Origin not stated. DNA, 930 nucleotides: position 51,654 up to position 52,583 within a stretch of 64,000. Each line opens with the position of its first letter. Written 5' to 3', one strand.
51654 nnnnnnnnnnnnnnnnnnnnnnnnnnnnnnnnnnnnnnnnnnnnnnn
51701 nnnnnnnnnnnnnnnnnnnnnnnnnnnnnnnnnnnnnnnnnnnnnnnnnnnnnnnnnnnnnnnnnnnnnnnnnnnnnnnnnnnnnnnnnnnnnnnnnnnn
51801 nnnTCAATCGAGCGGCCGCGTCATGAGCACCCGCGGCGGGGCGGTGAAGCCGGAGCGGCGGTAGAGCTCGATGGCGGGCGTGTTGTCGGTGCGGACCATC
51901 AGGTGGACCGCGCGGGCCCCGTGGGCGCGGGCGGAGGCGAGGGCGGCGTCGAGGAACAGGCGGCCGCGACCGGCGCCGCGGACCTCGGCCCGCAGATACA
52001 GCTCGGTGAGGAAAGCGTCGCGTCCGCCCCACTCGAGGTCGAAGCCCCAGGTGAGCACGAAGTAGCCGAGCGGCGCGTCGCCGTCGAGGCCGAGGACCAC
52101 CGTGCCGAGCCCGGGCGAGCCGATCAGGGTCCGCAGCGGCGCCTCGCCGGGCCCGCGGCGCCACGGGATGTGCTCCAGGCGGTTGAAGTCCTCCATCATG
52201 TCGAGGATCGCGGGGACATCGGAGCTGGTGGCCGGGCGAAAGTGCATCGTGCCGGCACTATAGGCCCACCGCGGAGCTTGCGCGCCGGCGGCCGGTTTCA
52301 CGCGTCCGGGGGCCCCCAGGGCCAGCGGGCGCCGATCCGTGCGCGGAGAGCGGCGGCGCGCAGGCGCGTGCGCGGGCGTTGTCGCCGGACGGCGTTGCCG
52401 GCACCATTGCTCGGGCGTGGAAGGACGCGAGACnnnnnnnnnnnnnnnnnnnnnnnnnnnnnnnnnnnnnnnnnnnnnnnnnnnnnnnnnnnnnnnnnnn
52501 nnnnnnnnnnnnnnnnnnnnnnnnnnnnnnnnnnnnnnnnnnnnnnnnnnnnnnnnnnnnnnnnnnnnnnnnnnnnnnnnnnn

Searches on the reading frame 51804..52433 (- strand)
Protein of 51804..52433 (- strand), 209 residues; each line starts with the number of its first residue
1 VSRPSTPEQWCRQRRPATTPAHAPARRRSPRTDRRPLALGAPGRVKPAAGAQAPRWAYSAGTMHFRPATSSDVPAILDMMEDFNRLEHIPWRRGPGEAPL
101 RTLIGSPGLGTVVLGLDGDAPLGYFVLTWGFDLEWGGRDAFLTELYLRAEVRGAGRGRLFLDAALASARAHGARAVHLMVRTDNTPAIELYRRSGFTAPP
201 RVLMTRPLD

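Call 37: search_protein_families(library=pfam, proteins=[window:51804-52433:-], max_evalue=0.001)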
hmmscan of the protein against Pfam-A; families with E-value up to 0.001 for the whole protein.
window:51804-52433:- (209 aa): 5 families
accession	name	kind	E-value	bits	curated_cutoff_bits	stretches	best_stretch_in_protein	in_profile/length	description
PF00583.31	Acetyltransf_1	-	5.4e-13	49.7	20.7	1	79-196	4-116/116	Acetyltransferase (GNAT) family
PF13508.13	Acetyltransf_7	-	9.2e-07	29.6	27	1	121-197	14-83/84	Acetyltransferase (GNAT) domain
PF08445.16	FR47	-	6.2e-05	23.3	22.1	1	140-198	22-79/86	FR47-like protein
PF13302.13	Acetyltransf_3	-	0.00034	21.7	25.4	1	64-197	3-138/138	Acetyltransferase (GNAT) domain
PF13673.13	Acetyltransf_10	-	0.00059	20.2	23.6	1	140-198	52-109/128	Acetyltransferase (GNAT) domain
